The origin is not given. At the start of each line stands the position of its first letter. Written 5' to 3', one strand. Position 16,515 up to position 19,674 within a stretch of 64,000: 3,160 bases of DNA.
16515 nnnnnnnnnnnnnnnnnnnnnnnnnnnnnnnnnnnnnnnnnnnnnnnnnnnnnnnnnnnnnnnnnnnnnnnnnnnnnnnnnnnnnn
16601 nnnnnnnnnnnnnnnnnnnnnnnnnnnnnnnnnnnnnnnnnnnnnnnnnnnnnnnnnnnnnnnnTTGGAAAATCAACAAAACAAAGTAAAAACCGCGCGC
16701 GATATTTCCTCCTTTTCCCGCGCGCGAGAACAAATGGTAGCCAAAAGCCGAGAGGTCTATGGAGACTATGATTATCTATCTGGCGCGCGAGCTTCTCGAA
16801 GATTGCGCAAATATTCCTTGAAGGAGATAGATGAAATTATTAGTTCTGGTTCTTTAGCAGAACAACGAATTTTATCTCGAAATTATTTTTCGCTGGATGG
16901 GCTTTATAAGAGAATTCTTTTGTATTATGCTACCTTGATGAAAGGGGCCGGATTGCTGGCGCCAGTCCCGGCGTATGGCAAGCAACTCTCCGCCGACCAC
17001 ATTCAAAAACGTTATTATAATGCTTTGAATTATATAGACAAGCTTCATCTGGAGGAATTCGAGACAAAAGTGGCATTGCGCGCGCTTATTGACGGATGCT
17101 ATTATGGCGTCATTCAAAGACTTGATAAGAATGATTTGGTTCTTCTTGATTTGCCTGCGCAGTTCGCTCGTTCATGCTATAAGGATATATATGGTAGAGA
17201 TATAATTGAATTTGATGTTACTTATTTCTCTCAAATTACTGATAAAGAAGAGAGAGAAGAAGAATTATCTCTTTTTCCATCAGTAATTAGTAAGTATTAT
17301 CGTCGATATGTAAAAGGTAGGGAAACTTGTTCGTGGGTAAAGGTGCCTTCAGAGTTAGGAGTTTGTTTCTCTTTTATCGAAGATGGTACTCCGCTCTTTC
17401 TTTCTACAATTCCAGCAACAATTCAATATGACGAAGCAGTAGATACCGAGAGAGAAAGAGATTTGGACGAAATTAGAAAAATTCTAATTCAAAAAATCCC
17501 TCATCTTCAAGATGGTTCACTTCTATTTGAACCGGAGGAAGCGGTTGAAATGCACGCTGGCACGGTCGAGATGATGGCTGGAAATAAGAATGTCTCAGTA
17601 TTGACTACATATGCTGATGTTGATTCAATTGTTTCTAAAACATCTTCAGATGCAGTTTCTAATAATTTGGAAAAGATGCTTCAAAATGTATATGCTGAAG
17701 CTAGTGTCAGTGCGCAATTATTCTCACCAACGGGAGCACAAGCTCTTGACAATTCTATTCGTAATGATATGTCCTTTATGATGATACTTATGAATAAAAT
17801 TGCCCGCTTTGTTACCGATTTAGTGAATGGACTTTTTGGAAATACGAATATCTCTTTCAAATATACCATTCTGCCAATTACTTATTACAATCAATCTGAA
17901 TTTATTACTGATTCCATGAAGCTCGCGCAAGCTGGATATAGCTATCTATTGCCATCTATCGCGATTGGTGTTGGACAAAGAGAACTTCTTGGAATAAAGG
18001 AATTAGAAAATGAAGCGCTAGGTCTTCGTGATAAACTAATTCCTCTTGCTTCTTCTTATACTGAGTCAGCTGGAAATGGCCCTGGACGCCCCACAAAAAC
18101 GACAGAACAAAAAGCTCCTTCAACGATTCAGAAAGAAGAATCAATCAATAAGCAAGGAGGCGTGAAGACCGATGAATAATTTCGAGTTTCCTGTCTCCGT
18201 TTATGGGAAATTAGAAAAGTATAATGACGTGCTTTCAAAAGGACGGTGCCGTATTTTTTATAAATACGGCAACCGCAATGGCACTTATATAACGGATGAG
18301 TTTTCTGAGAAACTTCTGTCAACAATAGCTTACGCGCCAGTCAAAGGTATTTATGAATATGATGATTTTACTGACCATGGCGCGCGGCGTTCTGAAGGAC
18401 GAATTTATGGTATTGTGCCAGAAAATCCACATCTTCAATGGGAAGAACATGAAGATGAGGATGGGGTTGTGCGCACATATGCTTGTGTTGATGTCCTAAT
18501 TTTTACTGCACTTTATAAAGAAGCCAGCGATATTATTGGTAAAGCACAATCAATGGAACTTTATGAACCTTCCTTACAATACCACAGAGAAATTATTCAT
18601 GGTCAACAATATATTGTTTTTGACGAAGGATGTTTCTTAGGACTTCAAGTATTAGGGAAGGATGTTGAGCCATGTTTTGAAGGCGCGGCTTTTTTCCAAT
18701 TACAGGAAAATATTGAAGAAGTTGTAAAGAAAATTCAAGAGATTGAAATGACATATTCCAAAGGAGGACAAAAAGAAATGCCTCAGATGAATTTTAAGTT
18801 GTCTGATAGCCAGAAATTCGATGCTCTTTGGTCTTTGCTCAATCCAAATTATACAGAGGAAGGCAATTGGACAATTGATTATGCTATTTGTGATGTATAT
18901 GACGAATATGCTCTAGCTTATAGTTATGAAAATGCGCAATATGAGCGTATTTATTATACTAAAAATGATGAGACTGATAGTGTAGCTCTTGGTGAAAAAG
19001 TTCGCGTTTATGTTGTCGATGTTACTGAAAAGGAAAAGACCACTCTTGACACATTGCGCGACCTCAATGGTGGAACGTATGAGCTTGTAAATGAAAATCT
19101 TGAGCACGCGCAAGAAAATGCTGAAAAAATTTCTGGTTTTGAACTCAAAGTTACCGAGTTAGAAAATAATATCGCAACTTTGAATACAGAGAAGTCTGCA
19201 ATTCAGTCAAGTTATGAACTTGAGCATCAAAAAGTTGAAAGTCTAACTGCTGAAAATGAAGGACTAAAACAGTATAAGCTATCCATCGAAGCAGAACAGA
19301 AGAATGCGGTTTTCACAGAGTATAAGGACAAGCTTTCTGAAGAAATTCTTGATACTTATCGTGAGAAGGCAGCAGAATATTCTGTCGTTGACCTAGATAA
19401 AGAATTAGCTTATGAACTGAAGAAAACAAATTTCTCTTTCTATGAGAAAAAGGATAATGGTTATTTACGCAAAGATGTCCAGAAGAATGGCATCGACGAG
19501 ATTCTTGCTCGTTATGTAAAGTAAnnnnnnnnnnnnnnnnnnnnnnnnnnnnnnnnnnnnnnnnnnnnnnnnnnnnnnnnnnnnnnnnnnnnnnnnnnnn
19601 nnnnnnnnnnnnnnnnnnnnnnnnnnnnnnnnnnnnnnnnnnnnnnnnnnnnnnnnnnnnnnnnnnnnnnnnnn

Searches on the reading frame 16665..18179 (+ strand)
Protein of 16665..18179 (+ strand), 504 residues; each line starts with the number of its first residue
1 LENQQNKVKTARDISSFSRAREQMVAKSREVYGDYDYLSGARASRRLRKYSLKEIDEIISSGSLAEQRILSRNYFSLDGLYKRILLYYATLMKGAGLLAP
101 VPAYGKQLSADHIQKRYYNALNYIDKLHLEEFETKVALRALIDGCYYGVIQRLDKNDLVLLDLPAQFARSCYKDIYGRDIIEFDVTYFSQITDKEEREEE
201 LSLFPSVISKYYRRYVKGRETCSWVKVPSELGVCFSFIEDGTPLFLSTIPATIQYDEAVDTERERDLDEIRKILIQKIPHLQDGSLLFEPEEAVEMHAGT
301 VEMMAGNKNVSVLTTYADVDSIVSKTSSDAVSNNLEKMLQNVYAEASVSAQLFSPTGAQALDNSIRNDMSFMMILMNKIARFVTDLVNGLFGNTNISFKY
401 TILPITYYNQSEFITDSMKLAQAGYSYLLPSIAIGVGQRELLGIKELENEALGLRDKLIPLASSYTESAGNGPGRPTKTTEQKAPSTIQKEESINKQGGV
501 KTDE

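Call 9: search_protein_families(library=phrogs, proteins=[window:16665-18179:+])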
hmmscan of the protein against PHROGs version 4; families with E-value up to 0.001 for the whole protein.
window:16665-18179:+ (504 aa): 1 family
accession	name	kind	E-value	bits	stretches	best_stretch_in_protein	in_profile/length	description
phrog_2739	-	head and packaging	5.2e-54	184.7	1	9-495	13-497/501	portal protein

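Call 26: search_dna_similar(query=window:16665-18179:+, collection=phages, mode=protein, max_rows=15)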
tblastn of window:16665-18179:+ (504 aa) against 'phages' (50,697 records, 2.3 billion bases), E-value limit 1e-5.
Records with a match: 59; places in all: 59; records where one place covers at least 80% of the query: 57.
Best place of each record, by identity: <60% 59.
By first word of the organism name: Bacillus 36; Enterococcus 7; Mammaliicoccus 4; Staphylococcus 4; Bacteriophage 3; Brevibacillus 2; Phage 1; Alicyclobacillus 1; Lactococcus 1.
By host as written in the record: Bacillus anthracis Sterne 10; Bacillus anthracis 7; Bacillus cereus 7; - 4; Enterococcus faecium 4; Bacillus cereus VKM B-370 2; Bacillus subtilis BEST7003 2; Bacillus subtilis 2; and 17 more.
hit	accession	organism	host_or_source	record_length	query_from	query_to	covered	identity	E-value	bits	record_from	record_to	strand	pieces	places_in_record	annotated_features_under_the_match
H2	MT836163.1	Bacteriophage sp.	human fecal samples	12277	33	495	92%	29.5%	4e-53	199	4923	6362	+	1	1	record has no annotation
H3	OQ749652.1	Phage Phass-1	human gut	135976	39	469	86%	31.0%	2e-50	191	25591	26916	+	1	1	hypothetical protein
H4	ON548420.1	Bacillus phage vB_BanS-Thrax4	Bacillus anthracis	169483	2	501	99%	24.1%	9e-18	93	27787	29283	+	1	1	portal protein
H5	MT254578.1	Bacillus phage Izhevsk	Bacillus cereus VKM B-370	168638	2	501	99%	23.7%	1e-16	89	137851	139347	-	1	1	portal protein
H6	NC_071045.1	Bacillus phage Izhevsk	Bacillus cereus VKM B-370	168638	2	501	99%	23.7%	1e-16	89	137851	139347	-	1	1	portal protein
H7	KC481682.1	Bacillus phage vB_BanS-Tsamsa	Bacillus anthracis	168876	2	501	99%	23.6%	5e-16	87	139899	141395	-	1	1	hypothetical protein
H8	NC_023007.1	Bacillus phage vB_BanS-Tsamsa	Bacillus anthracis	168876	2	501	99%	23.6%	5e-16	87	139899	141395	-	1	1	portal protein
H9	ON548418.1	Bacillus phage vB_BanS-Thrax2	Bacillus anthracis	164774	2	487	96%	24.1%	8e-15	84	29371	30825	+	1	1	portal protein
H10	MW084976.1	Bacillus phage Kirov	Bacillus cereus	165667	38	491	90%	25.5%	1e-18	96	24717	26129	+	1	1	portal protein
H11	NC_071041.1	Bacillus phage Kirov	Bacillus cereus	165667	38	491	90%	25.5%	1e-18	96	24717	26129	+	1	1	portal protein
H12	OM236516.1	Bacillus phage FADO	Bacillus subtilis BEST7003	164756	38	501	92%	24.9%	9e-25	114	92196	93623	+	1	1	hypothetical protein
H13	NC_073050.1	Bacillus phage FADO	Bacillus subtilis BEST7003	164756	38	501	92%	24.9%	9e-25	114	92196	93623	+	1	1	hypothetical protein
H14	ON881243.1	Bacillus phage PK-3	Bacillus sp.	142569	38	501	92%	24.9%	1e-24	114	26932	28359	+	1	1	hypothetical protein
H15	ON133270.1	Bacillus phage 2S-4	Rosselomorea vietnamensis FJAT-46955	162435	38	501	92%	24.9%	2e-24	113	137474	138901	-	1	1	none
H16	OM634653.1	Bacillus phage vB_BsuS_PJN02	Bacillus subtilis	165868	38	501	92%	24.9%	3e-24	113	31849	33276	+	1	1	portal protein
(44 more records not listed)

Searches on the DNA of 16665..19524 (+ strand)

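Call 7: search_dna_similar(query=window:16665-19524:+, collection=phages, mode=distant)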
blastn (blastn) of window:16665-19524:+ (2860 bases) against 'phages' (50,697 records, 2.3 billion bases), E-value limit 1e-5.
Records with a match: 1; places in all: 1; records where one place covers at least 80% of the query: 0.
Best place of each record, by identity: 60-80% 1.
By first word of the organism name: Bacteriophage 1.
By host as written in the record: - 1.
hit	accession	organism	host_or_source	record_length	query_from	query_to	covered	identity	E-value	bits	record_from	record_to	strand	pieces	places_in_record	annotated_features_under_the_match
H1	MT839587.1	Bacteriophage sp.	human fecal samples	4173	1555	2265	25%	65.7%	2e-35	158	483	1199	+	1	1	record has no annotation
